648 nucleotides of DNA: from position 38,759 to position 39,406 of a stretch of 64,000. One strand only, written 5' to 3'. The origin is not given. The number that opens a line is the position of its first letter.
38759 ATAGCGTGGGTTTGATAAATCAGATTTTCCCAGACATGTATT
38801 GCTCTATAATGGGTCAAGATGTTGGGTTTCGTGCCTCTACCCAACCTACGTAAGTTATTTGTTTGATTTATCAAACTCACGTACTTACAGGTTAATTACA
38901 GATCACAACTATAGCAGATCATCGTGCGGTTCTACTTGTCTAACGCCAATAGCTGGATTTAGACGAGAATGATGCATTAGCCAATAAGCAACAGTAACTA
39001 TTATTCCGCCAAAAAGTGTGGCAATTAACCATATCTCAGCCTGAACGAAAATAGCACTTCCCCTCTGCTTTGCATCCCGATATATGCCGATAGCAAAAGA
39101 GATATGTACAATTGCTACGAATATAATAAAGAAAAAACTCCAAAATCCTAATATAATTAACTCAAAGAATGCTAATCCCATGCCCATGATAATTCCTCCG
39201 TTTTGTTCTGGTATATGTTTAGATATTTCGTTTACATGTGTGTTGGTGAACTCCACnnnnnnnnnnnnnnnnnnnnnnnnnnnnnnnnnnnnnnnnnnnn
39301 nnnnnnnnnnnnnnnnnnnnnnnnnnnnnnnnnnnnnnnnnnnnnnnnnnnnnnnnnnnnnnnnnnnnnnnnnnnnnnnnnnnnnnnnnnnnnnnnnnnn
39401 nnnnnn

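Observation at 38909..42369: UvrD/PcrA-like helicase with an embedded DnaQ-type DEDDh exonuclease domain, followed by a small 3-TM membrane protein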

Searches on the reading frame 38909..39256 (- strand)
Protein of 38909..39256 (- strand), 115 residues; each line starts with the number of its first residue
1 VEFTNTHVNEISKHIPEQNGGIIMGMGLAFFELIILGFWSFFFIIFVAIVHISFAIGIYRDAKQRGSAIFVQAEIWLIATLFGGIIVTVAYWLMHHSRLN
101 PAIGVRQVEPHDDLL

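Call 3: search_protein_families(library=pfam, proteins=[window:38909-39256:-], max_evalue=0.01)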
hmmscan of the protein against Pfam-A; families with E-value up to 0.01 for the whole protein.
window:38909-39256:- (115 aa): 0 families

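Call 4: search_protein_families(library=ncbifam, proteins=[window:38909-39256:-], max_evalue=0.01)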
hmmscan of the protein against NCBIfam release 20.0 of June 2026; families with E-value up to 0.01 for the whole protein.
window:38909-39256:- (115 aa): 0 families

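Call 5: search_protein_families(library=padloc, proteins=[window:38909-39256:-], max_evalue=0.01)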
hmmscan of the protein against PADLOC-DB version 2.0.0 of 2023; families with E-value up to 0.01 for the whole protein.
window:38909-39256:- (115 aa): 0 families

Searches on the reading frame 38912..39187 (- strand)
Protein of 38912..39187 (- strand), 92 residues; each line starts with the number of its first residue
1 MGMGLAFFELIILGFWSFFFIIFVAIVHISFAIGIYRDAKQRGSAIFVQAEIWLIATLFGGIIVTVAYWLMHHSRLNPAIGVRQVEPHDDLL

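Call 62: find_homologous_proteins(query=window:38912-39187:-, max_evalue=0.001)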
Query seq(92 aa) (92 aa): 12 proteins with E <= 0.001 among 15 candidates.
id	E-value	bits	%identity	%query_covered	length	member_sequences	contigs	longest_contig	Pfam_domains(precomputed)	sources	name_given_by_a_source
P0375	1.6e-49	184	97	97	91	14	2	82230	-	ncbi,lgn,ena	-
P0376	4.4e-47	176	90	98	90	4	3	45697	-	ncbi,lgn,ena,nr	ncbi:hypothetical protein F4083_02905 [Candidatus Poribacteria bacterium]|nr:hypothetical protein [C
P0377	7.1e-45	169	87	98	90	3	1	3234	-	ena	-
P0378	2.0e-44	168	86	98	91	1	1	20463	-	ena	-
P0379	6.4e-44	166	87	98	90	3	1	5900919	-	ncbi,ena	-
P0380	9.6e-44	166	86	98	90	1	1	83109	-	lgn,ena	-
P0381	2.8e-40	154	80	96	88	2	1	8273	-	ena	-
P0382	1.2e-39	152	87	89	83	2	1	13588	-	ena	-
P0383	3.1e-37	145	72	96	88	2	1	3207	-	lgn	-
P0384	3.3e-37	145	73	96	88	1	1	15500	-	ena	-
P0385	1.0e-35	140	70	96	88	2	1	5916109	-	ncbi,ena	-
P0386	5.3e-14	70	47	78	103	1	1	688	-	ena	-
